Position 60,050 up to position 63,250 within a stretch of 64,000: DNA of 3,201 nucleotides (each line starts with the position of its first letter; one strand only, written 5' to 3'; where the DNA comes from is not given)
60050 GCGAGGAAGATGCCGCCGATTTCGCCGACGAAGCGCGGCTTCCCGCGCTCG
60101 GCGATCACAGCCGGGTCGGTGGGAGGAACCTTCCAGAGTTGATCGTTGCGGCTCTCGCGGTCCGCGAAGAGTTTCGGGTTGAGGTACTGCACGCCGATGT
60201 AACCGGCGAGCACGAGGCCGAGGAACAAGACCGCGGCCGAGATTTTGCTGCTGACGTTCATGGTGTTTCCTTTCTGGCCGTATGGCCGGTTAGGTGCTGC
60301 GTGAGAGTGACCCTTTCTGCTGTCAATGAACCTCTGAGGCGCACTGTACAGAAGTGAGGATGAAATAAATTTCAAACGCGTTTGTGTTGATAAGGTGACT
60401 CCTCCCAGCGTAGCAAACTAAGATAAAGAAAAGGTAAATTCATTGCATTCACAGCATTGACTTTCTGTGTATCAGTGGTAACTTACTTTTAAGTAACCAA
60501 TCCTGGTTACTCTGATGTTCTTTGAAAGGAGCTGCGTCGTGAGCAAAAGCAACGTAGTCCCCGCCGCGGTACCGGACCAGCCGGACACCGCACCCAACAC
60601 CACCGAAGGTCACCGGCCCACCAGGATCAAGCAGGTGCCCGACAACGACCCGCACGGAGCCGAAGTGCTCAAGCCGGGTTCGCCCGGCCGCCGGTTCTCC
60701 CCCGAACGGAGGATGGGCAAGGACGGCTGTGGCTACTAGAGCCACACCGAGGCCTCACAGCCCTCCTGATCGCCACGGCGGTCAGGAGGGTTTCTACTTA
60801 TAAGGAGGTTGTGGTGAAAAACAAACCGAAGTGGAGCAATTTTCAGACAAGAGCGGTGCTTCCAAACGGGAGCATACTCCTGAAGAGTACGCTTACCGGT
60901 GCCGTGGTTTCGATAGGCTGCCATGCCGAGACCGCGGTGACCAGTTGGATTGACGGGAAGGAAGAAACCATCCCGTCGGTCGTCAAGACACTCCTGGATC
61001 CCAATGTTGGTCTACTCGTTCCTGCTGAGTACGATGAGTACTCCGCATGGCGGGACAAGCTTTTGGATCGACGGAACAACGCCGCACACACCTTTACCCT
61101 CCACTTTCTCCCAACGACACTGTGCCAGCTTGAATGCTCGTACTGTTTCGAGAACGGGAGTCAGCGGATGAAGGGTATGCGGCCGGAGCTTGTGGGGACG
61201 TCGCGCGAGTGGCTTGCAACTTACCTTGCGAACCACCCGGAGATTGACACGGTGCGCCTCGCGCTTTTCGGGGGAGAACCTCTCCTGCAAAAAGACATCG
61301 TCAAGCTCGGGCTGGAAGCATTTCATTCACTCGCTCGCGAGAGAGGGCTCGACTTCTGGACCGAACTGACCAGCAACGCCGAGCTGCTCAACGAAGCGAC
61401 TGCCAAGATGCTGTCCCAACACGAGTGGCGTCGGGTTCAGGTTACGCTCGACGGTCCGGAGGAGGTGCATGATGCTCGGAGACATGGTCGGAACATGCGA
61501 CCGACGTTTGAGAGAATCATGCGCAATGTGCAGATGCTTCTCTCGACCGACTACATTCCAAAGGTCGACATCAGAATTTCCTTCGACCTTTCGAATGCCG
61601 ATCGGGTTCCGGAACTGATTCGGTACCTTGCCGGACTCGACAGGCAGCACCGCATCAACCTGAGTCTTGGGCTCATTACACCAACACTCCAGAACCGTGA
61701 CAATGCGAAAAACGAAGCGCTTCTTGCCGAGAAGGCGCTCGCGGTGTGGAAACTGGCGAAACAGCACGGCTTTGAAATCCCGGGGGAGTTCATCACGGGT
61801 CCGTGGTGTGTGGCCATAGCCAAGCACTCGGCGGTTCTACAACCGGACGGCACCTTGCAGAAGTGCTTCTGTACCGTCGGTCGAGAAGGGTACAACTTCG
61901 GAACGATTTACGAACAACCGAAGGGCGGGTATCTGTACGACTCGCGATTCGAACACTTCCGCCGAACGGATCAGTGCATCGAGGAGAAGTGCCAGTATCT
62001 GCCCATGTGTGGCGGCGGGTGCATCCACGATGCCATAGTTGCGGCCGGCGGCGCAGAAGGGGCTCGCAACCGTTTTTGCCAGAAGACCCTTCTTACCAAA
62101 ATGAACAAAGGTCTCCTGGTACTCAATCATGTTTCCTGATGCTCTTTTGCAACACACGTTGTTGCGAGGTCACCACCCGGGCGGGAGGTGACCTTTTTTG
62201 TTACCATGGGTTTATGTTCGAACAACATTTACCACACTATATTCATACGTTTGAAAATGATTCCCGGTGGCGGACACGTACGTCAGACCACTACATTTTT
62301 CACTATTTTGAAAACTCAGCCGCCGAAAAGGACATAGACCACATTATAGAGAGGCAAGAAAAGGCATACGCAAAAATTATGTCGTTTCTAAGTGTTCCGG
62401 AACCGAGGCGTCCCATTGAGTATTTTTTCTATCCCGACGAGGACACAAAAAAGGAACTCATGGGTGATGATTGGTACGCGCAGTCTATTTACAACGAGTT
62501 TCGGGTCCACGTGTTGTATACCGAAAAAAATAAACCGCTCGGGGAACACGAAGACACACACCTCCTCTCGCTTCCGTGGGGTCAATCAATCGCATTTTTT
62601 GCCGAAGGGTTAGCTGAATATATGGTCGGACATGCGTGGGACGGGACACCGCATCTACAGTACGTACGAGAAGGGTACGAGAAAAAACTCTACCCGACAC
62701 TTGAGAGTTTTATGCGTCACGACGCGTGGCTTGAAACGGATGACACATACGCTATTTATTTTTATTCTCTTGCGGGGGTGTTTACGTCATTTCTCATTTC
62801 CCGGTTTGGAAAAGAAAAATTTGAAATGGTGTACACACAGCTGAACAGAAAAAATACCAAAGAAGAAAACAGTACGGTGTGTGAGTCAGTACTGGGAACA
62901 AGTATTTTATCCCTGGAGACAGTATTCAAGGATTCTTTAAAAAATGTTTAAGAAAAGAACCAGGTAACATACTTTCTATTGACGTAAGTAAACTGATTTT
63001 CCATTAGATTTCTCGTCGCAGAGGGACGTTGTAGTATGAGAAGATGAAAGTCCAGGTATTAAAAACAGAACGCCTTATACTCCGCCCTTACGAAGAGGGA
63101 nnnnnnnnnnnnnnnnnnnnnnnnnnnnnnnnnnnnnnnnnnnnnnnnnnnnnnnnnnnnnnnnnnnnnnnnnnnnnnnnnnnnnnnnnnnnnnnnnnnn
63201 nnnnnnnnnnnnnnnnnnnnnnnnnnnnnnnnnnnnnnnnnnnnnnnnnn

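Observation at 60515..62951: Second, independent radical-SAM/SPASM locus: upstream precursor-like peptide ending …DGCGY, an attenuator hairpin, the maturase, a terminator and an HExxH peptidase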

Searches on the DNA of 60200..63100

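Call 65: search_rna_families(source=window, start=60200, end=63100, threshold=evalue, max_evalue=1)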
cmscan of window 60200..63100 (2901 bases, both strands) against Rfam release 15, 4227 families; matches with E-value up to 1: 0.
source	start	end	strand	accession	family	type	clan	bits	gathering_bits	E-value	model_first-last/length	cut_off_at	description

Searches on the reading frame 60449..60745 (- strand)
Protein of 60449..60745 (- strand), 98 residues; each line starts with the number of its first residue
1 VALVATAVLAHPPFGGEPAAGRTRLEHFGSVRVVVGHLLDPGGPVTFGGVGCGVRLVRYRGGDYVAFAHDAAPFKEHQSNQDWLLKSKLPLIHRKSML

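Call 6: search_protein_families(library=ncbifam, proteins=[window:60449-60745:-], max_evalue=0.01)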
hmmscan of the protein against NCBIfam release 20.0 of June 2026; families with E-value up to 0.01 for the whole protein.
window:60449-60745:- (98 aa): 0 families

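Call 7: search_protein_families(library=pfam, proteins=[window:60449-60745:-], max_evalue=0.01)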
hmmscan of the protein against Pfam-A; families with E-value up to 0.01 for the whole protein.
window:60449-60745:- (98 aa): 0 families

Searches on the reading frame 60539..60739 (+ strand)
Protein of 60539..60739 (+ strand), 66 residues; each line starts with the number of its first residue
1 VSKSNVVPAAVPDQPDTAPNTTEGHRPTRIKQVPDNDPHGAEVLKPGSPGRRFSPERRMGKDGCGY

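Call 6: search_protein_families(library=ncbifam, proteins=[window:60539-60739:+], max_evalue=0.01)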
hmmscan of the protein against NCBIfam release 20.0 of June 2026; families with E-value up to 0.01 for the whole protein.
window:60539-60739:+ (66 aa): 0 families

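Call 7: search_protein_families(library=pfam, proteins=[window:60539-60739:+], max_evalue=0.01)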
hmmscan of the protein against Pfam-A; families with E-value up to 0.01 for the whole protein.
window:60539-60739:+ (66 aa): 0 families

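Call 17: search_protein_families(library=pfam, proteins=[window:60539-60739:+], max_evalue=10)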
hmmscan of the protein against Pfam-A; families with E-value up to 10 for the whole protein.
window:60539-60739:+ (66 aa): 0 families

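Call 38: search_protein_families(library=ncbifam, alignment_id=A3, max_evalue=10)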
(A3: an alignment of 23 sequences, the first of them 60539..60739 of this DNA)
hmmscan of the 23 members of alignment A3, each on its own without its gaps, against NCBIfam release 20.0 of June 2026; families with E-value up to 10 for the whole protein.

A. member 1, window:60539-60739:+ (66 aa): 0 families

B. families by the number of members that match (of 23 scanned): 2 families
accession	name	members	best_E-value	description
NF009332.0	PRK12690.1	1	0.015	flagellar hook-basal body complex protein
NF005410.0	PRK06973.1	1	0.2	nicotinate-nucleotide adenylyltransferase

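Call 49: find_homologous_proteins(query=A3, max_evalue=0.01)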
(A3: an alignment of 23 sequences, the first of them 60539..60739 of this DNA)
Query A3 (23 sequences) (66 aa, profile of the alignment): 61 proteins with E <= 0.01 among 537 candidates.
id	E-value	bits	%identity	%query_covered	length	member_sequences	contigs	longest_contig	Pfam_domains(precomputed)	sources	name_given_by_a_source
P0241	5.0e-13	67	46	36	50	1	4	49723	-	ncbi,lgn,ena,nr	ncbi:MAG: hypothetical protein KAR00_03195 [Candidatus Pacebacteria bacterium]|nr:hypothetical prote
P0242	7.1e-13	67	92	100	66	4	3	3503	-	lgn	-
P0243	1.4e-12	66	35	100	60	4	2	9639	-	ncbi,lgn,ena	-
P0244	1.7e-12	66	33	100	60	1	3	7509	-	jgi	jgi:hypothetical protein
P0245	2.1e-12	65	35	100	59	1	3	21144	-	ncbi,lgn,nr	ncbi:MAG: hypothetical protein M1459_02510 [Patescibacteria group bacterium]|nr:hypothetical protein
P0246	4.6e-12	64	38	58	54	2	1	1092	-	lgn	-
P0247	2.5e-11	62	45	55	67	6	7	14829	-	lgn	-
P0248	2.9e-11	62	50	48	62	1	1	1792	-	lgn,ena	-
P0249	3.9e-11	61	45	55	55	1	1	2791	-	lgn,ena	-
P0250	6.3e-11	60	52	44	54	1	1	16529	-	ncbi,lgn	-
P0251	7.4e-11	60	45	55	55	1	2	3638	-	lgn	-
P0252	1.3e-10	60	54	39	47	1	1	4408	-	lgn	-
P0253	2.2e-10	59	47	48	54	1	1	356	-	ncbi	-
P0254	2.5e-10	59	49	65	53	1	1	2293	-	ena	-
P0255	3.8e-10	58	64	38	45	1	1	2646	-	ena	-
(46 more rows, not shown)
